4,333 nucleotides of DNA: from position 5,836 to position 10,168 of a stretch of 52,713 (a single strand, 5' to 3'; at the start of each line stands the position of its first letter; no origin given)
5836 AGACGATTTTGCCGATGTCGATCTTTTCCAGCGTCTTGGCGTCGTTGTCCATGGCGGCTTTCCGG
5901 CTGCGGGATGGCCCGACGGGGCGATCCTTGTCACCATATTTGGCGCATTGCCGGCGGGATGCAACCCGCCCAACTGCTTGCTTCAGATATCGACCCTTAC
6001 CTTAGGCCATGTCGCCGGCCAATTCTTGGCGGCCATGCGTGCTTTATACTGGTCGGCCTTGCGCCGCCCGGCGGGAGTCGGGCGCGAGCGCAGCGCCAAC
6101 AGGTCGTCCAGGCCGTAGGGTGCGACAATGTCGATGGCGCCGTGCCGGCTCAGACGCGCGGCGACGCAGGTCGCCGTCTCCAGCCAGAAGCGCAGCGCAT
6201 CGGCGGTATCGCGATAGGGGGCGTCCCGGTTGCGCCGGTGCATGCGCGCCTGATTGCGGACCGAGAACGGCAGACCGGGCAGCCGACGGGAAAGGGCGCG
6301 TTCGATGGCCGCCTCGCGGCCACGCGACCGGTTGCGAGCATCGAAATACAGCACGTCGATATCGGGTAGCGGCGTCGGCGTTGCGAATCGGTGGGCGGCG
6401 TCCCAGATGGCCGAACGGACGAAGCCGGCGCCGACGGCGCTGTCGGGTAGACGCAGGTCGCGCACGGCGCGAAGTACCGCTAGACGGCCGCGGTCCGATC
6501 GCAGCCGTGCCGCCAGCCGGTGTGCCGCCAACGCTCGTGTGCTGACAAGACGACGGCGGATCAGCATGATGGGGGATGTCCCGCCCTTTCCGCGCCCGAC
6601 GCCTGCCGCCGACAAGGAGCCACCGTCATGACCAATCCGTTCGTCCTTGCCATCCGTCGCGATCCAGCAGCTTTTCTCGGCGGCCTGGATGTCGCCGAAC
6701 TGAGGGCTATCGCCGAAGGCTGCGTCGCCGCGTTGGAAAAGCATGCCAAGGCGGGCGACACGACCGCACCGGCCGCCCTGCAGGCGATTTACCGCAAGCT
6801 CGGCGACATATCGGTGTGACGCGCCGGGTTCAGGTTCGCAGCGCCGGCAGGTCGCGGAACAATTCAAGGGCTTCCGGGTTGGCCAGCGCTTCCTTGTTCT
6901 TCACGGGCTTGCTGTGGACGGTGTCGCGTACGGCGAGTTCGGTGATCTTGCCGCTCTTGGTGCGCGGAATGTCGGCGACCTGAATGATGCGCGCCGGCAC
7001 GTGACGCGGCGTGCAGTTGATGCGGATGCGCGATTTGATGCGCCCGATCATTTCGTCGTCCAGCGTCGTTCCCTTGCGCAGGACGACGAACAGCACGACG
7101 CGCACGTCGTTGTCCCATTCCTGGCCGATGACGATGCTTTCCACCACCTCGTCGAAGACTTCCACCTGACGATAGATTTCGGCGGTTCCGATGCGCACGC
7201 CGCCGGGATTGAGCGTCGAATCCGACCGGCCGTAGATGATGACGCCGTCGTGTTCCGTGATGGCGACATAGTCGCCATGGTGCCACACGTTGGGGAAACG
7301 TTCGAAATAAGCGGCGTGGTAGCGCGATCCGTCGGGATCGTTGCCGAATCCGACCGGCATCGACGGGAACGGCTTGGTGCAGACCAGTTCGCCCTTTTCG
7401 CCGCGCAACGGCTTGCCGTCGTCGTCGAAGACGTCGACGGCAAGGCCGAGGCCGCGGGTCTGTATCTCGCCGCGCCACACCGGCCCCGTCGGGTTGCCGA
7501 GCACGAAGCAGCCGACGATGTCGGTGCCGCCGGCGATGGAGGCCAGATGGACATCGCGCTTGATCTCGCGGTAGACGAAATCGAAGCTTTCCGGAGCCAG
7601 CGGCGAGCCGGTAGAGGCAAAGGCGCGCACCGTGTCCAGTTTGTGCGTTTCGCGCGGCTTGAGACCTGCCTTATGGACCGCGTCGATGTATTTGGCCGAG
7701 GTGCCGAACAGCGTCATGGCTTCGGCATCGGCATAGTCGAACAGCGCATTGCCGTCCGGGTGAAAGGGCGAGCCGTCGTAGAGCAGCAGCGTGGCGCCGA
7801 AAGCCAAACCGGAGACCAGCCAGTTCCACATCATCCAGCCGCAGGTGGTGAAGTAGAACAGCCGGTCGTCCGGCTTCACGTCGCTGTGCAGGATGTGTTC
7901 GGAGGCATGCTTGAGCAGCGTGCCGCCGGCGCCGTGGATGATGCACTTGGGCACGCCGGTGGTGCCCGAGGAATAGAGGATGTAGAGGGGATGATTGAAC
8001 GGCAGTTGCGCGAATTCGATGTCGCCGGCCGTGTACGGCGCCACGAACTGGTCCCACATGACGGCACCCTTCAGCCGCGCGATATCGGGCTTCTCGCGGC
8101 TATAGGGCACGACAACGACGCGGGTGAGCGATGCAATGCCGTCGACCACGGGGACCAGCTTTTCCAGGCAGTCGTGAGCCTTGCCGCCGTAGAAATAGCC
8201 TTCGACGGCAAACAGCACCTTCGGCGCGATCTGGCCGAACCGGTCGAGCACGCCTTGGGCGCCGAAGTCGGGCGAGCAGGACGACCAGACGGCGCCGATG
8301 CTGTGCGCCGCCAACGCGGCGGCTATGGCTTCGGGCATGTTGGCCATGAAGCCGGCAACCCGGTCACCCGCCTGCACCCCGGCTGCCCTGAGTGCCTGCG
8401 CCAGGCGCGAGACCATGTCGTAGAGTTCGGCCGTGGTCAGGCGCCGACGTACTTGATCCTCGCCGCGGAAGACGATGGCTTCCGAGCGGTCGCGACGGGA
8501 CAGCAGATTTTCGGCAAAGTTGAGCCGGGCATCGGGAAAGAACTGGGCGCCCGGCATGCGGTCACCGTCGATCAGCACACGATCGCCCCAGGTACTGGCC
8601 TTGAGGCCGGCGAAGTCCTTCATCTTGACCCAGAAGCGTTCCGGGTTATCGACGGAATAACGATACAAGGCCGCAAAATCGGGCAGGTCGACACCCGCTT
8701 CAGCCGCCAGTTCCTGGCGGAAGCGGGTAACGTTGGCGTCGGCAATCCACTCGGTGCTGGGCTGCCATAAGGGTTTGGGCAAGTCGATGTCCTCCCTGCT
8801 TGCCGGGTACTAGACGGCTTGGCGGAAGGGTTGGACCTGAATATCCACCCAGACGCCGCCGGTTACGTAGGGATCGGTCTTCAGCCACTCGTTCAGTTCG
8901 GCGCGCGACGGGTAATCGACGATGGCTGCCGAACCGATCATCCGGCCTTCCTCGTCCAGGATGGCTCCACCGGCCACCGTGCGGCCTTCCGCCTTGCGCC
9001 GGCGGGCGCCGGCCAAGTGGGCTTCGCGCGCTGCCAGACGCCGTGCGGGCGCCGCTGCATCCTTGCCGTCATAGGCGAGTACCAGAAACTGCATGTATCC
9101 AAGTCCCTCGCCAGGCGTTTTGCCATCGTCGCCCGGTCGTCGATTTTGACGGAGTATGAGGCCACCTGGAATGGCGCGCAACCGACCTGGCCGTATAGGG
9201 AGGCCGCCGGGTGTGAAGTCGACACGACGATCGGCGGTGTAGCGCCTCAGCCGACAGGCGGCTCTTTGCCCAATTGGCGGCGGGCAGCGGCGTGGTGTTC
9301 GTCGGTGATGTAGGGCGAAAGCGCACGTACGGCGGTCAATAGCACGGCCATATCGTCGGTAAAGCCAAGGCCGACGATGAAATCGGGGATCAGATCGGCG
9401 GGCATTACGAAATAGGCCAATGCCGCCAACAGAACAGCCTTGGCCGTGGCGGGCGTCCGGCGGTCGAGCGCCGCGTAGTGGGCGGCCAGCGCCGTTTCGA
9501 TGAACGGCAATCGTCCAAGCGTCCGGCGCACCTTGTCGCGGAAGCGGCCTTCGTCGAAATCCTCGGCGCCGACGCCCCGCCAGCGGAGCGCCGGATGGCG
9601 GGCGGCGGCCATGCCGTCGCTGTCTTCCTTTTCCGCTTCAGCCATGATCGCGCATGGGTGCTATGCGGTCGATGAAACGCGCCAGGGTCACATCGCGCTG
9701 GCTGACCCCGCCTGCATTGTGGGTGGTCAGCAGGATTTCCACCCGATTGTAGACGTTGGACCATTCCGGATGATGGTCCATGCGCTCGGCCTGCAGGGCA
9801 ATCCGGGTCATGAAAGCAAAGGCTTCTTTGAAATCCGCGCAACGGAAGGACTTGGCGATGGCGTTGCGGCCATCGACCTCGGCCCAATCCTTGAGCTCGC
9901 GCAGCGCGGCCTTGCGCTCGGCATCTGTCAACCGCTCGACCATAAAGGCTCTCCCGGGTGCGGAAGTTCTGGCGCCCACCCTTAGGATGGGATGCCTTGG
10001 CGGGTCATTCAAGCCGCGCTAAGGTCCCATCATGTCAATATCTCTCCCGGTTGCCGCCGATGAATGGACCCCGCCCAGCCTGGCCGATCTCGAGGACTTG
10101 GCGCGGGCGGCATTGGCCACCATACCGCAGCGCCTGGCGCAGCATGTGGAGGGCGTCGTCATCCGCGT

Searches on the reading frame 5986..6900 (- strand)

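Call 9: search_protein_families(library=pfam, proteins=[window:5986-6900:-])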
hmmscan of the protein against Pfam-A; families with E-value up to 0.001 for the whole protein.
window:5986-6900:- (305 aa): 1 family
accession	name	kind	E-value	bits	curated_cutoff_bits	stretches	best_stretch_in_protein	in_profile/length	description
PF06042.17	NTP_transf_6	-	6.9e-53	179.2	25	1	145-303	2-159/159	Nucleotidyltransferase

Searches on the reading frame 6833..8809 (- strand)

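Call 9: search_protein_families(library=pfam, proteins=[window:6833-8809:-])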
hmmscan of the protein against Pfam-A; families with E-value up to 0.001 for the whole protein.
window:6833-8809:- (659 aa): 3 families
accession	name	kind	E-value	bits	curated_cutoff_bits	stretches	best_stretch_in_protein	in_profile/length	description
PF00501.34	AMP-binding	-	3.8e-44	151.5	29.9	1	108-480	10-377/384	AMP-binding enzyme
PF16177.11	ACAS_N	-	1.4e-08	34.8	27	1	46-101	2-54/55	Acetyl-coenzyme A synthetase N-terminus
PF13193.12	AMP-binding_C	-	9.8e-06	26.8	24.5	1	554-621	11-76/76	AMP-binding enzyme C-terminal domain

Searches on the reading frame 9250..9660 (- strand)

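Call 9: search_protein_families(library=pfam, proteins=[window:9250-9660:-])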
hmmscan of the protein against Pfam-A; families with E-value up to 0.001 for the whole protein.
window:9250-9660:- (137 aa): 1 family
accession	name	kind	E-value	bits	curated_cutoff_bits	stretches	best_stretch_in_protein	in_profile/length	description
PF06803.17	DUF1232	-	4.7e-14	52.3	23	1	73-108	1-36/37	Protein of unknown function (DUF1232)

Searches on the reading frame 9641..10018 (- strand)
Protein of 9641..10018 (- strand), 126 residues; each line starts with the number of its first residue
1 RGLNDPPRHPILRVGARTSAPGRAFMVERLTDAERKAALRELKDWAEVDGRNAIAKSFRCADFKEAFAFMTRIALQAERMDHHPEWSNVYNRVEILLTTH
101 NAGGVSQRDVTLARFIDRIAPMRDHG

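Call 33: search_protein_families(library=pfam, proteins=[window:9641-10018:-], max_evalue=0.01)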
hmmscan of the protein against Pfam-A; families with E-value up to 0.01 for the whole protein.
window:9641-10018:- (126 aa): 1 family
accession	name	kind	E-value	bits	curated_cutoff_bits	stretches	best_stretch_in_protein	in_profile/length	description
PF01329.24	Pterin_4a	-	1.3e-32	112.2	26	1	29-119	2-91/91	Pterin 4 alpha carbinolamine dehydratase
